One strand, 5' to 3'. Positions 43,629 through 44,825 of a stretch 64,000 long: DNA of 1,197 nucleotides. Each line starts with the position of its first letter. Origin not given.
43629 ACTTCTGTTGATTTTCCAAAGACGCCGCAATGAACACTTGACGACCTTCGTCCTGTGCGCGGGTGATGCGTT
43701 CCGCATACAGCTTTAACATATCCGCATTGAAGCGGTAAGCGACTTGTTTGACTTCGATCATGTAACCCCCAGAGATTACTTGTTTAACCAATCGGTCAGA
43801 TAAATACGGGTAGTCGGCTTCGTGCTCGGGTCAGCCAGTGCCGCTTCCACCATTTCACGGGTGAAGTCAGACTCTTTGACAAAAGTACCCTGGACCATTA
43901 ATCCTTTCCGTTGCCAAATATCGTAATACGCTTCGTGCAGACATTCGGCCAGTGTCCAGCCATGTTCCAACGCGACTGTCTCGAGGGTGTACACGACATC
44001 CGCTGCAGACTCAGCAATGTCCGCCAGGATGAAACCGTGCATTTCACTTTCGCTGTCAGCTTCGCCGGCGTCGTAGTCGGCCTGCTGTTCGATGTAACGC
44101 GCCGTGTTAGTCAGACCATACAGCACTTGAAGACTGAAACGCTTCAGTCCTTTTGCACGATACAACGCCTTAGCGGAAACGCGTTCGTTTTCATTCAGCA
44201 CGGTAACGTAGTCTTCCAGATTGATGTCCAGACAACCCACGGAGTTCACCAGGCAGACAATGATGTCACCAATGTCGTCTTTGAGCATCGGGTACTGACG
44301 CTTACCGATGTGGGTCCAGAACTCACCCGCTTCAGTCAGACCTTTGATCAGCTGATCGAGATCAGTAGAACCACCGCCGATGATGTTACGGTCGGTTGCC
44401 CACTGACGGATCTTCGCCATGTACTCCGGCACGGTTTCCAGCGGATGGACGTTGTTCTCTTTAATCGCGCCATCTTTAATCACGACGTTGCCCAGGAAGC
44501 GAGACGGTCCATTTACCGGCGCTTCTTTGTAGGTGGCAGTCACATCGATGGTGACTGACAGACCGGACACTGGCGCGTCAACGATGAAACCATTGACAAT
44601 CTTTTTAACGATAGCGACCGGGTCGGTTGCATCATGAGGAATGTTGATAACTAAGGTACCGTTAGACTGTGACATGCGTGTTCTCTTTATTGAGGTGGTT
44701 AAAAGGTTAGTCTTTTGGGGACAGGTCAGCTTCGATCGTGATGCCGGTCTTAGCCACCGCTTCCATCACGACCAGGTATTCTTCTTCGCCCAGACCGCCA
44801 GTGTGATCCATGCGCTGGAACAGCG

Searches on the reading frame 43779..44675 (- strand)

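Call 56: search_protein_families(library=phrogs, proteins=[window:43779-44675:-], max_evalue=0.001)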
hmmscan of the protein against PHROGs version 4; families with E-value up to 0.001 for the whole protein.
window:43779-44675:- (299 aa): 6 families
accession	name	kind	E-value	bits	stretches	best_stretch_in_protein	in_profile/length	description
phrog_1992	-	other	1.1e-33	118.2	1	72-283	82-265/293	MazG-like pyrophosphatase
phrog_715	-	other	1.1e-29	104.3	1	81-273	5-121/123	MazG-like pyrophosphatase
phrog_7855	-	other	3.6e-23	83.6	1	65-271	88-290/291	mazG nucleotide pyrophosphohydrolase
phrog_1994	-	DNA, RNA and nucleotide metabolism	7.8e-13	49.7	1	222-270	121-169/170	DNA binding protein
phrog_14652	-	DNA, RNA and nucleotide metabolism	1.6e-11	45.1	1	216-271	204-259/261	DNA binding protein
phrog_28554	-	other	1.7e-11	45.2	1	218-271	180-234/236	MazG-like pyrophosphatase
